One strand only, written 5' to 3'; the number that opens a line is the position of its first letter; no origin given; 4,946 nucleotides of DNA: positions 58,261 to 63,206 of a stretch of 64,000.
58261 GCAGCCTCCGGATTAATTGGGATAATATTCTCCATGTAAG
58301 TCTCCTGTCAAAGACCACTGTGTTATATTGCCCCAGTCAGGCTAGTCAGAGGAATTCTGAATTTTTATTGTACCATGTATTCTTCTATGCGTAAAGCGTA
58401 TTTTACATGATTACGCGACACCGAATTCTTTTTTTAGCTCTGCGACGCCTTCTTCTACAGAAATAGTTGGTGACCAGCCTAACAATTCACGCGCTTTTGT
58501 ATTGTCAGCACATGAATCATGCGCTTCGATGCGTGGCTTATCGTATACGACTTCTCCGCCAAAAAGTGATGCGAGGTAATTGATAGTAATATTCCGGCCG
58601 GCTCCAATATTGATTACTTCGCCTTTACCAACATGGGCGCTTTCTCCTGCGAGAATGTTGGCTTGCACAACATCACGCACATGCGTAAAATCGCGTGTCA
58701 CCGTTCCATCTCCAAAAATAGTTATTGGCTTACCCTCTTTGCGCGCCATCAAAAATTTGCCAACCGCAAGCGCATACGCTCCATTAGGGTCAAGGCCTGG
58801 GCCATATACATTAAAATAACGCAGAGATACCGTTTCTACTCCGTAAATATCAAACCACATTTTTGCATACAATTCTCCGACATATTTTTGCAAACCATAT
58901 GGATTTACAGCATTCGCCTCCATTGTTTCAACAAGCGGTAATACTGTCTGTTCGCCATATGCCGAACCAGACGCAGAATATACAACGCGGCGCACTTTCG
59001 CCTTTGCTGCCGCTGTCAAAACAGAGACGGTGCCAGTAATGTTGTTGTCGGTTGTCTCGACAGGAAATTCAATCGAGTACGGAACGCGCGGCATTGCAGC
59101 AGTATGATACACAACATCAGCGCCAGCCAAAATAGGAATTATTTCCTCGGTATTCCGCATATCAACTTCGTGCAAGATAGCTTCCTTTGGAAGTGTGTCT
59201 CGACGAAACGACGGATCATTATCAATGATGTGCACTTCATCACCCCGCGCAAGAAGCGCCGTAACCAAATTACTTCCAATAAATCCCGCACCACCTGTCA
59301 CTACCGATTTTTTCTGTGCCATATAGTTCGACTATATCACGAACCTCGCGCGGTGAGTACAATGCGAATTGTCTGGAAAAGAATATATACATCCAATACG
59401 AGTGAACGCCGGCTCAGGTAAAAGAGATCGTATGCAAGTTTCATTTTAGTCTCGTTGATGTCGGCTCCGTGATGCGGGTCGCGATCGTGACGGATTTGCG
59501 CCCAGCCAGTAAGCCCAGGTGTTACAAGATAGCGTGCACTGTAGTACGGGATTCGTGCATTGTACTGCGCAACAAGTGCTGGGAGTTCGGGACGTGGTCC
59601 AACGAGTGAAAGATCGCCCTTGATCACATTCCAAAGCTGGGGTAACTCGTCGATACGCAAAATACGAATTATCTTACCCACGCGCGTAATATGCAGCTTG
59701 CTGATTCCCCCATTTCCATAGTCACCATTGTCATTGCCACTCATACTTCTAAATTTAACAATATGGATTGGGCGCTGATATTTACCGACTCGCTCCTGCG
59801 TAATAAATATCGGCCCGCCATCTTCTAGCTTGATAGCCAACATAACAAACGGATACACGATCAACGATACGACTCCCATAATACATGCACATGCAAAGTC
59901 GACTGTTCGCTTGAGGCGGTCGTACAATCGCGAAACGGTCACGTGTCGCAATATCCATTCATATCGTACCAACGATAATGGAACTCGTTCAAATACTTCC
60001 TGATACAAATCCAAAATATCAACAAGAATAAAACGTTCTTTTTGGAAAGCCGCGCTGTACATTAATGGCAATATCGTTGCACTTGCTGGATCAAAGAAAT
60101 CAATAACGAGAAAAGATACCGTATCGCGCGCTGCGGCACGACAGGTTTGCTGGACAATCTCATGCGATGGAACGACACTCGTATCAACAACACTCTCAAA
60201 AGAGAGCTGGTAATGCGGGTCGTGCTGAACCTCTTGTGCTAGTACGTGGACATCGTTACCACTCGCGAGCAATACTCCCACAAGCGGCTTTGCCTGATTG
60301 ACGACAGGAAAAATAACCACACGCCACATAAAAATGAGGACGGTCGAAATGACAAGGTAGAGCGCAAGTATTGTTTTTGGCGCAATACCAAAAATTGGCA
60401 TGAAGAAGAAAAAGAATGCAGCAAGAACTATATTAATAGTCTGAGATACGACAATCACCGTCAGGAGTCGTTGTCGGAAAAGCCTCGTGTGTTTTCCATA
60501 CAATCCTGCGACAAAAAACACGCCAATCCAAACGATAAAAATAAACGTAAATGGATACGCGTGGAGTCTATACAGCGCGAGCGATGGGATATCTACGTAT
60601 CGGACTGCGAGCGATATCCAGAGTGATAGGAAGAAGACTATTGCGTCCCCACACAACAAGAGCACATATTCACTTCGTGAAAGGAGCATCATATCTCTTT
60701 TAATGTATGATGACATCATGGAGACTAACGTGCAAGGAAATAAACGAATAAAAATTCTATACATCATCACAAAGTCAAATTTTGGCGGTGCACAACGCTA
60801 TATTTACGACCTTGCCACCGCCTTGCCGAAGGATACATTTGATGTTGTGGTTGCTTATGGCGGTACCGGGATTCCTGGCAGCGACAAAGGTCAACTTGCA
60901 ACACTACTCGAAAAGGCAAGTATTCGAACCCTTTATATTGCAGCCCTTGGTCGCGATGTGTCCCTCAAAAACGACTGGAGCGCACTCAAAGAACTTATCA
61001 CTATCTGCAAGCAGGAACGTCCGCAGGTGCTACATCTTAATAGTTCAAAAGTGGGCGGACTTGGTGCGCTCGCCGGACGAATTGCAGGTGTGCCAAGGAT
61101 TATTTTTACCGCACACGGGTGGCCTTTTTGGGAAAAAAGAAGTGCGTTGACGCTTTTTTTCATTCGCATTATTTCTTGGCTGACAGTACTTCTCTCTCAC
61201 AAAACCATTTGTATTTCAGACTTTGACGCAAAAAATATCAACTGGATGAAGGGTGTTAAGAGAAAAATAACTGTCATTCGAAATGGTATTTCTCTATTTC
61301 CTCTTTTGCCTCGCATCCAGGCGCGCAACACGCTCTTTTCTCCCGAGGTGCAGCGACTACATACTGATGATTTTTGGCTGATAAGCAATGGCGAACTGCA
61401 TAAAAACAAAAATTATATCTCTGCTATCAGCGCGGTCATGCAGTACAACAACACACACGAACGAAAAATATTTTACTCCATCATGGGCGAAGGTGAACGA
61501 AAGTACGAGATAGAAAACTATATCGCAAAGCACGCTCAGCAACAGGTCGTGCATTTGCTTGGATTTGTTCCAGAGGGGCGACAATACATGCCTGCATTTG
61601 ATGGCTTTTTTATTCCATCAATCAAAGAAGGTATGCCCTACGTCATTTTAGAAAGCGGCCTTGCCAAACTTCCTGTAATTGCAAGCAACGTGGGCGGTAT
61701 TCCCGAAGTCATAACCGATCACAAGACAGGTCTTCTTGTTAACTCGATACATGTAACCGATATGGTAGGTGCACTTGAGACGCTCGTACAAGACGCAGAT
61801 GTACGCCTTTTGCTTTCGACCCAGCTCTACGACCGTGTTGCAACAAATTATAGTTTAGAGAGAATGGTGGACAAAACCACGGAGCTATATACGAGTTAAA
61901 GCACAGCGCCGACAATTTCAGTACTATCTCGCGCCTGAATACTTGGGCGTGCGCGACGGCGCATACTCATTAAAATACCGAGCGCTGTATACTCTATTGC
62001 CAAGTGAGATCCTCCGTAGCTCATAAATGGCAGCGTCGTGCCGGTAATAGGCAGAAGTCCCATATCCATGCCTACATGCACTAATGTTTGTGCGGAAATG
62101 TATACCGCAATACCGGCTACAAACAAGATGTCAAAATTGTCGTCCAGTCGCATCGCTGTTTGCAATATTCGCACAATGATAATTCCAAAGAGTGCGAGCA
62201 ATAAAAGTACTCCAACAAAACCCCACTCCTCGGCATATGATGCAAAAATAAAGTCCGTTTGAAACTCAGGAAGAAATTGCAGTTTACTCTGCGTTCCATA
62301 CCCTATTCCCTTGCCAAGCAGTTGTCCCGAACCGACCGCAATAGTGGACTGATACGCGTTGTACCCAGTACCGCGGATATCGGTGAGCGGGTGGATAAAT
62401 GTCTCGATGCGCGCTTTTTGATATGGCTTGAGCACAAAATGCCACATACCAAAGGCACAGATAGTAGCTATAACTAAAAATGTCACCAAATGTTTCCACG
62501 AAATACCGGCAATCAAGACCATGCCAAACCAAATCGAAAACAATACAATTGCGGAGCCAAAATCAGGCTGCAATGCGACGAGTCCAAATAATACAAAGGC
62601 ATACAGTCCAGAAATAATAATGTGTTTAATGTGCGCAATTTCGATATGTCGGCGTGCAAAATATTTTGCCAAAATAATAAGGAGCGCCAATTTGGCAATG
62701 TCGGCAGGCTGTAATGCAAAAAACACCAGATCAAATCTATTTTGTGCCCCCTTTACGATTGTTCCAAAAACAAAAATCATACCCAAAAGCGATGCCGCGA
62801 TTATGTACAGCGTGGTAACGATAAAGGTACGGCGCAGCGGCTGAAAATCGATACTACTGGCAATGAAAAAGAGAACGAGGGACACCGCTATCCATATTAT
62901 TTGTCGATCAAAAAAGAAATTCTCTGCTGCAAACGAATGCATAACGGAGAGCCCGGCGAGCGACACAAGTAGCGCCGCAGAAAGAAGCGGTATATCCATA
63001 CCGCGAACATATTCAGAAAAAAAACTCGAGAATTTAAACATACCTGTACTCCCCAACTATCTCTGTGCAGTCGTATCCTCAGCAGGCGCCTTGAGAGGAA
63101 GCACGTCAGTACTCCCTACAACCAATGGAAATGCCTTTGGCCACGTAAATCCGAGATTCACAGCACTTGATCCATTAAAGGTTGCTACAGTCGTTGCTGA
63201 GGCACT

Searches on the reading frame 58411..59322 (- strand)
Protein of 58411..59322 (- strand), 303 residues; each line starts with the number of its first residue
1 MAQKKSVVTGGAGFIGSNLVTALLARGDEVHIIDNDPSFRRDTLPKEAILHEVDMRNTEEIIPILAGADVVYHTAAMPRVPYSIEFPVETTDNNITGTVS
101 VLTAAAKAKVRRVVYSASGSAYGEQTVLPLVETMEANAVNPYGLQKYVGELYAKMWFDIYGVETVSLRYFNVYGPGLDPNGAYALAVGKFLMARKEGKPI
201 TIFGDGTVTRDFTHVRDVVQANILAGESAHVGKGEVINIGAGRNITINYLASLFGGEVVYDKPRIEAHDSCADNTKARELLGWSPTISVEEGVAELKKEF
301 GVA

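Call 56: search_protein_families(library=pfam, proteins=[window:58411-59322:-], max_evalue=0.00001)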
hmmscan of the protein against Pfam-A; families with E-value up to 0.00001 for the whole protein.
window:58411-59322:- (303 aa): 8 families
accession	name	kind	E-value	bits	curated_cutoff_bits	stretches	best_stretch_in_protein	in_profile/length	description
PF01370.27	Epimerase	-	8.4e-59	199.3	20.9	1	7-240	2-240/240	NAD dependent epimerase/dehydratase family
PF16363.11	GDP_Man_Dehyd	-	1e-48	167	27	1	8-295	2-331/332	GDP-mannose 4,6 dehydratase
PF01073.25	3Beta_HSD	-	3.8e-23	82.3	22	1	7-226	1-229/280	3-beta hydroxysteroid dehydrogenase/isomerase family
PF02719.21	Polysacc_synt_2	-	7.1e-17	62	20.2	1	7-252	2-241/293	Polysaccharide biosynthesis protein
PF13460.12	NAD_binding_10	-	1.5e-10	41.7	27.2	1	10-125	1-105/184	NAD(P)H-binding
PF04321.23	RmlD_sub_bind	-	1e-06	28.5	27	1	7-277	4-250/287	RmlD substrate binding domain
PF07993.18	NAD_binding_4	-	2.1e-06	27.5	20.1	0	65-128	86-145/258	Male sterility protein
PF05368.20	NmrA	-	8.2e-06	26.1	27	0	4-122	3-111/298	NmrA-like family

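Call 57: search_protein_families(library=ncbifam, proteins=[window:58411-59322:-], max_evalue=0.00001)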
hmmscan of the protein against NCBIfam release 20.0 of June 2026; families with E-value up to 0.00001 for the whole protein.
window:58411-59322:- (303 aa): 29 families (the best 25 are shown)
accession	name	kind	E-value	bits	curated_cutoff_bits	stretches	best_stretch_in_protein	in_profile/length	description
NF011728.1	PRK15181.1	equivalog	1.3e-43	149.4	760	1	2-254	14-278/348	Vi polysaccharide biosynthesis UDP-N-acetylglucosaminuronic acid C-4 epimerase TviC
TIGR01179.1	galE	equivalog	1.6e-39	135.6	262.3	1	7-288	3-312/332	UDP-glucose 4-epimerase GalE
TIGR04180.1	EDH_00030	hypoth_equivalog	2.2e-36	125.5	475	1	7-287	2-296/297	NAD-dependent 4,6-dehydratase LegB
TIGR02197.1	heptose_epim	equivalog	3.8e-28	98.6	274.6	1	7-293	2-306/316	ADP-glyceromanno-heptose 6-epimerase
TIGR01181.1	dTDP_gluc_dehyt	equivalog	1e-26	93.8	365.1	1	7-295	3-306/321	dTDP-glucose 4,6-dehydratase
NF007956.0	PRK10675.1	subfamily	2.1e-25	89.5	394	1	6-292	3-321/338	UDP-glucose 4-epimerase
TIGR03466.1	HpnA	hypoth_equivalog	3.3e-20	72.2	367.65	1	5-126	2-121/327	hopanoid-associated sugar epimerase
NF047922.1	GDPFucSynFcl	equivalog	3.2e-19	69.5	500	1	3-300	2-301/308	GDP-L-fucose synthase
NF052578.1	StrlDmthSdmBMthl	equivalog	1.6e-18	67.6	600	1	6-237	3-227/328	sterol demethylase protein SdmB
NF008360.0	PRK11150.1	equivalog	1.4e-17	63.9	452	1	7-249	3-245/310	ADP-glyceromanno-heptose 6-epimerase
NF042422.1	oxyalk_red_OleD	equivalog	1e-16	61.2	580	1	5-232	2-221/329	2-alkyl-3-oxoalkanoate reductase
TIGR02622.1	CDP_4_6_dhtase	equivalog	3.6e-15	55.9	278.45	1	3-294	4-324/352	CDP-glucose 4,6-dehydratase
NF007490.0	PRK10084.1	subfamily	1.7e-14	53.6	649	1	5-241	2-260/361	dTDP-glucose 4,6-dehydratase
NF007582.0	PRK10217.1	equivalog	2.2e-14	53.3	698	1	4-242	2-254/355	dTDP-glucose 4,6-dehydratase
NF058621.1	DiazavRedAvaA7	equivalog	1.3e-12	48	400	1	7-233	4-226/304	3-diazoavenalumate denitrifying reductase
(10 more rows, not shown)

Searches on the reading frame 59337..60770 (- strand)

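Call 56: search_protein_families(library=pfam, proteins=[window:59337-60770:-], max_evalue=0.00001)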
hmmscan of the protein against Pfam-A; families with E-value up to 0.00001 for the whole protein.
window:59337-60770:- (477 aa): 1 family
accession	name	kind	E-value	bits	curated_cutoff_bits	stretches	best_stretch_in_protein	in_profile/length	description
PF02397.22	Bac_transf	-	3.1e-53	180.4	27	1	287-472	1-178/179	Bacterial sugar transferase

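Call 57: search_protein_families(library=ncbifam, proteins=[window:59337-60770:-], max_evalue=0.00001)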
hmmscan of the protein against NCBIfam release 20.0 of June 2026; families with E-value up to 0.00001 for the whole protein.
window:59337-60770:- (477 aa): 10 families
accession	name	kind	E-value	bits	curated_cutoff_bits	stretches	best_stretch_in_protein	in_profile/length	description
TIGR03025.1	EPS_sugtrans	subfamily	2.5e-81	274.2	295.55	1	41-476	2-443/445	exopolysaccharide biosynthesis polyprenyl glycosylphosphotransferase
TIGR03013.1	EpsB_2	subfamily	9.5e-72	242.4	393.35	1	42-477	3-442/443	TIGR03013 family XrtA/PEP-CTERM system glycosyltransferase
TIGR03023.1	WcaJ_sugtrans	equivalog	4.5e-63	214.1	410.75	1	41-474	2-449/453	undecaprenyl-phosphate glucose phosphotransferase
TIGR03022.1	WbaP_sugtrans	subfamily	1e-41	143.7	403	2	361-476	349-454/456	undecaprenyl-phosphate galactose phosphotransferase WbaP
NF050817.1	PolSacchBiosHfsE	equivalog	1.6e-35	122.8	750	1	286-475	271-463/467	polysaccharide biosynthesis protein HfsE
NF007518.0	PRK10124.1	equivalog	1.5e-33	116.3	684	1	280-468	267-454/464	undecaprenyl-phosphate glucose phosphotransferase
NF052601.1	undeca_RfbP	equivalog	2.5e-30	105.5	330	2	360-474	134-238/244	undecaprenyl-phosphate galactose phosphotransferase family protein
NF041877.1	EPS_EpsZ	equivalog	9.9e-28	97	800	1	286-476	265-457/459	exopolysaccharide biosynthesis polyisoprenyl-phosphate hexose-1-phosphate transferase EpsZ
NF011751.0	PRK15204.1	equivalog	5.7e-21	74.7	907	1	360-476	368-474/476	undecaprenyl-phosphate galactose phosphotransferase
NF045514.1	glycotran_HepC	equivalog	1.6e-15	57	140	1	281-394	111-211/220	heterocyst development glycosyltransferase HepC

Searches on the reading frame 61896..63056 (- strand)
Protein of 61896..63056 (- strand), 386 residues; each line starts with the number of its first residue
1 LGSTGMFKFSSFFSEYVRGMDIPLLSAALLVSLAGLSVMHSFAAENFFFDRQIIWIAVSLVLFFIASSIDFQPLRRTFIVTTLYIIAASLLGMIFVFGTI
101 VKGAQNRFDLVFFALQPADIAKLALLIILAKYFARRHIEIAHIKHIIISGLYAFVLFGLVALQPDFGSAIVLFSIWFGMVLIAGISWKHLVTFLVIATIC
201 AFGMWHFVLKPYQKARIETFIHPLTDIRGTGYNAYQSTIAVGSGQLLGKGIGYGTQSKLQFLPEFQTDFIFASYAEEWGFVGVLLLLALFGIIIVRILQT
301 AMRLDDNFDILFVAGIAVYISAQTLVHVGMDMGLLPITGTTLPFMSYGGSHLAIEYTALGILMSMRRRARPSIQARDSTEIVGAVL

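Call 57: search_protein_families(library=ncbifam, proteins=[window:61896-63056:-], max_evalue=0.00001)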
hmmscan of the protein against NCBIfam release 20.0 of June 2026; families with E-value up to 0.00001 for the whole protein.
window:61896-63056:- (386 aa): 6 families
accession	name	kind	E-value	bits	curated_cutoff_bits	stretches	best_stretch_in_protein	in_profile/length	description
TIGR02210.1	rodA_shape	equivalog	2.8e-100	335.9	336.7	1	21-369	1-356/357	rod shape-determining protein RodA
TIGR02614.1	ftsW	equivalog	2.1e-81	273.8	337.5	1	37-368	25-356/357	putative lipid II flippase FtsW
NF008060.0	PRK10794.1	equivalog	1.2e-65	221.9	590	1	21-366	17-360/370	peptidoglycan glycosyltransferase MrdB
TIGR02615.1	spoVE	exception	1.4e-62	212.2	448.8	1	39-367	28-354/354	stage V sporulation protein E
NF008042.0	PRK10774.1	equivalog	3.2e-52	177.9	493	1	29-366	52-389/405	cell division protein FtsW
NF037961.1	RodA_shape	subfamily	3.2e-51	174.9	150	2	190-358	222-399/415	rod shape-determining protein RodA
